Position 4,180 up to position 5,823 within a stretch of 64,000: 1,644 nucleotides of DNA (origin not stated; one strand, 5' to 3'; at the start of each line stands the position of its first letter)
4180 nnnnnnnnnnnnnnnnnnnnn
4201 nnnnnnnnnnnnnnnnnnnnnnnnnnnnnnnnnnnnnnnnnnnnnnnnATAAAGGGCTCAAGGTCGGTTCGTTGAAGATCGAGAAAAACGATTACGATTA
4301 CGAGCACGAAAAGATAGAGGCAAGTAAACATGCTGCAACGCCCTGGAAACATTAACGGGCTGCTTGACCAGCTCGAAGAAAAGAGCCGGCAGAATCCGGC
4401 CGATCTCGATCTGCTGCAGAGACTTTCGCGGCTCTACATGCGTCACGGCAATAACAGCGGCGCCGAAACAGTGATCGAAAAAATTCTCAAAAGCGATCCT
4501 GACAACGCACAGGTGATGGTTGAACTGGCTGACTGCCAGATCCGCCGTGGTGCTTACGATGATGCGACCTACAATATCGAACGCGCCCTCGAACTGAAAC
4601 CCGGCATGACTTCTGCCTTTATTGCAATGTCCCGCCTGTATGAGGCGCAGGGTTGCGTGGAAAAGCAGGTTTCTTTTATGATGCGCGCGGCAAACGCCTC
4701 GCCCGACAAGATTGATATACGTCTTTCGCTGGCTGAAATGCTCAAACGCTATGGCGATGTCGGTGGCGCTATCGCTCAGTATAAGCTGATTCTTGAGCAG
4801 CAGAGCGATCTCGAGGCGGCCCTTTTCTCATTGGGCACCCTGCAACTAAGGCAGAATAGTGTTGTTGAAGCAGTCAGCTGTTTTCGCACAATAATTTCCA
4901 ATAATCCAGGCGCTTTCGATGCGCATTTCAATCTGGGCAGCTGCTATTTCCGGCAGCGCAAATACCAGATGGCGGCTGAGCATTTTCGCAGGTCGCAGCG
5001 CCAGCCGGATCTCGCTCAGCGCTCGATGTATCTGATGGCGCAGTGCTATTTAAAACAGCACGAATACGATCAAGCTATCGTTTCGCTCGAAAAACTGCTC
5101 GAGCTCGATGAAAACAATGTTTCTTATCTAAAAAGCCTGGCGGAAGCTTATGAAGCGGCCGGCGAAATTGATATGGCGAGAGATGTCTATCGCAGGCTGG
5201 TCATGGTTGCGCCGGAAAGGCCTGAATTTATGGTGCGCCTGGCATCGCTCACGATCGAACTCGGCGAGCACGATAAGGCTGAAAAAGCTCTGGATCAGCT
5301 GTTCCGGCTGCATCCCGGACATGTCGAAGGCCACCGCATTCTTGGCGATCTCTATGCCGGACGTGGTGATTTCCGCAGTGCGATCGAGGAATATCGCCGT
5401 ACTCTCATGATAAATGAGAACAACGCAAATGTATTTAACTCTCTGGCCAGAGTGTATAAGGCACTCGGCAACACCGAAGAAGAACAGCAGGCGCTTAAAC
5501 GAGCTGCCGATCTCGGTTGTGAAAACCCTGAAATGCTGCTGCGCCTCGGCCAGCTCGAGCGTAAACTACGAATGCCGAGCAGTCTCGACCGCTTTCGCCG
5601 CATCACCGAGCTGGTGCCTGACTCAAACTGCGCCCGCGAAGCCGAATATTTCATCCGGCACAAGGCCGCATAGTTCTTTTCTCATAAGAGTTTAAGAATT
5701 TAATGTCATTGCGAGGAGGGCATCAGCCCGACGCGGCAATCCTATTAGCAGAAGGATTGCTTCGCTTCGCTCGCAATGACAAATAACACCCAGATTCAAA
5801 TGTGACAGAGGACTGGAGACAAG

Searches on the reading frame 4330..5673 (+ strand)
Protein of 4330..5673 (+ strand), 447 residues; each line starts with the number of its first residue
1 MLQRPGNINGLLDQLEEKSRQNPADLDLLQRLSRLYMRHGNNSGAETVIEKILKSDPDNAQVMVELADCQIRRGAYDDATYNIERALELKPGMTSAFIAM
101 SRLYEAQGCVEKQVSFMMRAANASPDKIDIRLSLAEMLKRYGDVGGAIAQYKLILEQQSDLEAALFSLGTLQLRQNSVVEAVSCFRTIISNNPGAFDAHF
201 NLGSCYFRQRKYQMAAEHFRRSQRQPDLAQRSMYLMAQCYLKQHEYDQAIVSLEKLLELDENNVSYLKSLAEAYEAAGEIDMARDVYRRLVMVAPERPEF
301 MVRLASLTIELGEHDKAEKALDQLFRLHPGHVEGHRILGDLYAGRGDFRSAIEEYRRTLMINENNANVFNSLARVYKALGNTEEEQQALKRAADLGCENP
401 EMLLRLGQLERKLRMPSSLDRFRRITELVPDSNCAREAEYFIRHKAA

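Call 14: search_protein_families(library=pfam, proteins=[window:4330-5673:+])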
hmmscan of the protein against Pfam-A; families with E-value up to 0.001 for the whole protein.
window:4330-5673:+ (447 aa): 36 families (the best 25 are shown)
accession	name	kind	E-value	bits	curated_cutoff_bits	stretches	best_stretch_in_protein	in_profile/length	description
PF07719.23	TPR_2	-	2e-40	134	27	2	233-263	4-34/34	Tetratricopeptide repeat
PF13432.12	TPR_16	-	3.2e-40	136.6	32.7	4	168-225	3-61/65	Tetratricopeptide repeat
PF14559.12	TPR_19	-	2.4e-37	127.5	25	5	241-299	2-60/68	Tetratricopeptide repeat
PF13428.12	TPR_14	-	3e-35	117.5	23.5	2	267-307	4-44/44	Tetratricopeptide repeat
PF00515.34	TPR_1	-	1.2e-31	107.7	27.8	2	233-263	4-34/34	Tetratricopeptide repeat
PF13181.12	TPR_8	-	4e-30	101.8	25.7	1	231-263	2-34/34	Tetratricopeptide repeat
PF13431.12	TPR_17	-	1.4e-29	100.3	24.4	0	184-215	1-32/34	Tetratricopeptide repeat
PF13174.12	TPR_6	-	2.6e-26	90.8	26.3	0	232-258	2-28/33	Tetratricopeptide repeat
PF13424.12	TPR_12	-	8.3e-23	80.8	30.1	3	232-289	5-70/77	Tetratricopeptide repeat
PF12895.13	ANAPC3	-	3.4e-21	75.7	27.2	1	181-255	8-81/82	Anaphase-promoting complex, cyclosome, subunit 3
PF13414.12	TPR_11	-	1.1e-19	70.3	26.8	2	339-380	1-42/42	TPR repeat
PF23914.1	TPR_CcmH_CycH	-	1.3e-19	71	42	1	223-363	10-152/158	Cytochrome c-type biogenesis protein H TPR domain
PF13176.12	TPR_7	-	3.9e-18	64.4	27.9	0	233-262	2-31/36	Tetratricopeptide repeat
PF25064.1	ARM_TT21_5th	-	2.7e-17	63.6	27.8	1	134-241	7-117/117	TT21 fifth ARM repeats domain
PF13371.12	TPR_9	-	6.8e-14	52.1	35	0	309-361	6-58/73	Tetratricopeptide repeat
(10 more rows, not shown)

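Call 47: find_homologous_proteins(query=window:4330-5673:+, max_evalue=1e-60)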
Query window:4330-5673:+ (447 aa): 41 proteins with E <= 1e-60 among 8000 candidates.
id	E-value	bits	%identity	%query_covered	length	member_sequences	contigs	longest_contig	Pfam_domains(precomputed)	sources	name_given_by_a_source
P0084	7.4e-249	844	86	100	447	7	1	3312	PF25060.1,PF13414.13,PF12569.15,PF23241.2,PF24575.2,PF00515.35,PF13424.13,PF13429.13,PF14561.13,PF07719.24,PF13174.13,PF25063.1,PF14853.13,PF13431.13,PF23914.2,PF25062.2,PF25058.2,PF13176.13,PF13428.13,PF25064.2,PF14559.13,PF13371.13,PF12895.14,PF21033.5,PF13432.13,PF13181.13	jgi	jgi:tetratricopeptide (TPR) repeat protein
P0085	3.4e-218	743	75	100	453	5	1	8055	PF10602.16,PF25060.1,PF13414.13,PF12569.15,PF09613.17,PF23241.2,PF24575.2,PF00515.35,PF13424.13,PF13429.13,PF14561.13,PF07719.24,PF13174.13,PF20308.5,PF25063.1,PF13431.13,PF23914.2,PF25062.2,PF25058.2,PF13176.13,PF13428.13,PF25064.2,PF14559.13,PF13371.13,PF12895.14,PF21033.5,PF13432.13,PF13181.13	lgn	-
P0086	5.8e-184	630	63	100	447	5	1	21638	PF09976.16,PF25060.1,PF13414.13,PF12569.15,PF09613.17,PF23241.2,PF13374.13,PF07721.21,PF24575.2,PF00515.35,PF13424.13,PF13429.13,PF14561.13,PF07719.24,PF13174.13,PF20308.5,PF25063.1,PF14853.13,PF13431.13,PF23914.2,PF25062.2,PF25058.2,PF09986.16,PF13176.13,PF13428.13,PF25064.2,PF14559.13,PF13371.13,P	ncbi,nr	ncbi:MAG: tetratricopeptide repeat protein [Erysipelotrichia bacterium]|nr:tetratricopeptide repeat 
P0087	1.6e-175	602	62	100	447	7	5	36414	PF05843.21,PF09976.16,PF25060.1,PF13414.13,PF16918.12,PF12569.15,PF23241.2,PF13374.13,PF24575.2,PF00515.35,PF13424.13,PF13429.13,PF14561.13,PF07719.24,PF13174.13,PF20308.5,PF25063.1,PF13431.13,PF23914.2,PF20225.5,PF25058.2,PF13176.13,PF18768.8,PF13428.13,PF25064.2,PF14559.13,PF13371.13,PF17874.8,PF2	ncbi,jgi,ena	-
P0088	1.7e-172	592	60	100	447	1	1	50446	PF09976.16,PF25060.1,PF13414.13,PF12569.15,PF23241.2,PF13374.13,PF07721.21,PF24575.2,PF25068.3,PF00515.35,PF13424.13,PF14561.13,PF07719.24,PF13174.13,PF20308.5,PF25063.1,PF13431.13,PF23914.2,PF25062.2,PF20225.5,PF25058.2,PF23300.4,PF13176.13,PF13428.13,PF25064.2,PF14559.13,PF13371.13,PF12895.14,PF21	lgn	-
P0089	7.5e-170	583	59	100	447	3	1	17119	PF09976.16,PF25060.1,PF13414.13,PF23241.2,PF24575.2,PF25068.3,PF00515.35,PF13424.13,PF14561.13,PF07719.24,PF13174.13,PF25063.1,PF13431.13,PF23914.2,PF25062.2,PF25058.2,PF13176.13,PF13428.13,PF25064.2,PF14559.13,PF13371.13,PF17874.8,PF12895.14,PF21033.5,PF13432.13,PF13181.13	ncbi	-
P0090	6.1e-169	580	55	100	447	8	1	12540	PF25060.1,PF13414.13,PF12569.15,PF23241.2,PF24575.2,PF00515.35,PF13424.13,PF14561.13,PF07719.24,PF13174.13,PF20308.5,PF25063.1,PF14853.13,PF13431.13,PF23914.2,PF25062.2,PF25058.2,PF13176.13,PF13428.13,PF25064.2,PF14559.13,PF13371.13,PF12895.14,PF21033.5,PF13432.13,PF13181.13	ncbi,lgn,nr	ncbi:MAG: hypothetical protein PWR01_3940 [Clostridiales bacterium]|nr:hypothetical protein [Clostri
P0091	4.4e-168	578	62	93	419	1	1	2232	PF10602.16,PF09976.16,PF25060.1,PF13414.13,PF12569.15,PF23241.2,PF13374.13,PF07721.21,PF24575.2,PF25068.3,PF00515.35,PF13424.13,PF13429.13,PF14561.13,PF07719.24,PF13174.13,PF20308.5,PF25063.1,PF13431.13,PF23914.2,PF25062.2,PF25058.2,PF13176.13,PF13428.13,PF25064.2,PF14559.13,PF13371.13,PF17874.8,PF2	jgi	jgi:tetratricopeptide (TPR) repeat protein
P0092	3.6e-167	575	58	100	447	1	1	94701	PF25060.1,PF13414.13,PF12569.15,PF23241.2,PF24575.2,PF00515.35,PF13424.13,PF14561.13,PF07719.24,PF13174.13,PF20308.5,PF25063.1,PF13431.13,PF23914.2,PF25058.2,PF13176.13,PF13428.13,PF25064.2,PF14559.13,PF13371.13,PF12895.14,PF21033.5,PF13432.13,PF13181.13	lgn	-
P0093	2.1e-166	572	61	100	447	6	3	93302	PF09976.16,PF25060.1,PF13414.13,PF12569.15,PF23241.2,PF13374.13,PF07721.21,PF24575.2,PF25068.3,PF00515.35,PF13424.13,PF14561.13,PF07719.24,PF13174.13,PF20308.5,PF25063.1,PF13431.13,PF23914.2,PF25062.2,PF20225.5,PF25058.2,PF13176.13,PF13428.13,PF25064.2,PF14559.13,PF13371.13,PF12895.14,PF21033.5,PF13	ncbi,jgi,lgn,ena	-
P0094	1.1e-163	563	55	100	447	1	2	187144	PF05843.21,PF25060.1,PF13414.13,PF12569.15,PF23241.2,PF24575.2,PF00515.35,PF13424.13,PF14561.13,PF07719.24,PF13174.13,PF25063.1,PF14853.13,PF13431.13,PF23914.2,PF25062.2,PF20225.5,PF25058.2,PF13176.13,PF13428.13,PF25064.2,PF14559.13,PF13371.13,PF12895.14,PF21033.5,PF13432.13,PF13181.13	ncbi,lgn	ncbi:MAG: hypothetical protein Kow0029_04880 [Candidatus Rifleibacteriota bacterium]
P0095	1.3e-162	560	56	100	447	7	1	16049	PF25060.1,PF13414.13,PF12569.15,PF09613.17,PF23241.2,PF24575.2,PF00515.35,PF13424.13,PF14561.13,PF07719.24,PF13174.13,PF20308.5,PF25063.1,PF13431.13,PF23914.2,PF25062.2,PF25058.2,PF23300.4,PF13176.13,PF13428.13,PF25064.2,PF14559.13,PF13371.13,PF12895.14,PF21033.5,PF13432.13,PF13181.13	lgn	-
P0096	9.4e-162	557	57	100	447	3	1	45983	PF25060.1,PF13414.13,PF12569.15,PF23241.2,PF07721.21,PF24575.2,PF00515.35,PF13424.13,PF28559.1,PF14561.13,PF07719.24,PF13174.13,PF20308.5,PF25063.1,PF13431.13,PF23914.2,PF25062.2,PF25058.2,PF13176.13,PF13428.13,PF25064.2,PF14559.13,PF13371.13,PF12895.14,PF21033.5,PF13432.13,PF13181.13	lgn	-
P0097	4.4e-161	555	54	100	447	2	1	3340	PF25060.1,PF13414.13,PF23241.2,PF13374.13,PF07721.21,PF24575.2,PF25068.3,PF00515.35,PF13424.13,PF14561.13,PF07719.24,PF13174.13,PF20308.5,PF25063.1,PF14853.13,PF13431.13,PF23914.2,PF25062.2,PF25058.2,PF13176.13,PF13428.13,PF25064.2,PF14559.13,PF13371.13,PF12895.14,PF21033.5,PF13432.13,PF09295.17,PF1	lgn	-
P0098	1.3e-159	550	56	100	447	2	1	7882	PF25060.1,PF13414.13,PF12569.15,PF23241.2,PF24575.2,PF00515.35,PF13424.13,PF28559.1,PF14561.13,PF07719.24,PF13174.13,PF25063.1,PF13431.13,PF23914.2,PF25062.2,PF25058.2,PF13176.13,PF13428.13,PF25064.2,PF14559.13,PF13371.13,PF12895.14,PF21033.5,PF13432.13,PF13181.13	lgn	-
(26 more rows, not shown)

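Call 49: find_encoding_contigs(protein=P0084, flank=1200, max_places=2)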
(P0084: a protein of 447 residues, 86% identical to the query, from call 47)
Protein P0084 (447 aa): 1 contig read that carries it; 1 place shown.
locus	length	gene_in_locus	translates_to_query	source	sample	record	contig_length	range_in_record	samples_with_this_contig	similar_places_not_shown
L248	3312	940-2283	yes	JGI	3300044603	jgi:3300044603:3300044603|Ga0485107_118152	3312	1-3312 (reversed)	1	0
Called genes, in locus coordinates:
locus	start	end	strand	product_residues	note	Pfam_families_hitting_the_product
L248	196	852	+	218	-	PF00834:Ribul_P_3_epim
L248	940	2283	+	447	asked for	PF14559:TPR_19 (weak), PF13428:TPR_14 (weak), PF13432:TPR_16 (weak), PF14559:TPR_19 (weak), PF13432:TPR_16, PF12895:ANAPC3, PF14559:TPR_19 (weak), PF13432:TPR_16 (weak), +22 more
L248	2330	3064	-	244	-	PF06750:A24_N_bact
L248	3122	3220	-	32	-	-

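Call 50: find_encoding_contigs(protein=P0085, flank=1200, max_places=2)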
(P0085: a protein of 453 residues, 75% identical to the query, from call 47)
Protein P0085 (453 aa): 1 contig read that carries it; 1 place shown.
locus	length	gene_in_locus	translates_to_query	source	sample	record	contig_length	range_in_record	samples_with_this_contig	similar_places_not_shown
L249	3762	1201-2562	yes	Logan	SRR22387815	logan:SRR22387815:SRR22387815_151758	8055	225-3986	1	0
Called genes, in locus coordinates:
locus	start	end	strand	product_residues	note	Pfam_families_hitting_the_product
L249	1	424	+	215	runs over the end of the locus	?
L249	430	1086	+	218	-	PF00834:Ribul_P_3_epim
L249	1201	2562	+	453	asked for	PF14559:TPR_19 (weak), PF13371:TPR_9, PF13428:TPR_14 (weak), PF13432:TPR_16, PF14559:TPR_19 (weak), PF12895:ANAPC3 (weak), PF14559:TPR_19 (weak), PF13432:TPR_16 (weak), +23 more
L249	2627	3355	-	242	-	PF06750:A24_N_bact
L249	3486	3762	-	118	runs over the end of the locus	PF07963:N_methyl, PF26697:ComGC_C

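Call 51: find_encoding_contigs(protein=P0086, flank=1200, max_places=2)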
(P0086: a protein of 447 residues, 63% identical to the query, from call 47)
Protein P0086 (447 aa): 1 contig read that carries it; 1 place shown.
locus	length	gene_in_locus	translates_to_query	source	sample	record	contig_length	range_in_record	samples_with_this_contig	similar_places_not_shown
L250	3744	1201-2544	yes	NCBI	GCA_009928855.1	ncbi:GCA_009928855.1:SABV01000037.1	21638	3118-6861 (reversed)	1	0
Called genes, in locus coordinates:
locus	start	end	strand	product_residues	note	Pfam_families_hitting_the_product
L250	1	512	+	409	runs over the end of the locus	PF07714:PK_Tyr_Ser-Thr, PF00069:Pkinase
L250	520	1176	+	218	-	PF00834:Ribul_P_3_epim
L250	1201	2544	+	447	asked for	PF14559:TPR_19 (weak), PF13428:TPR_14 (weak), PF13432:TPR_16 (weak), PF14559:TPR_19, PF25064:ARM_TT21_5th (weak), PF13432:TPR_16, PF24575:TPR_Slam (weak), PF25063:ARM_TT21_C (weak), +29 more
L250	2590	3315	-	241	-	PF06750:A24_N_bact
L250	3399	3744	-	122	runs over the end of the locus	PF07963:N_methyl, PF26697:ComGC_C (weak)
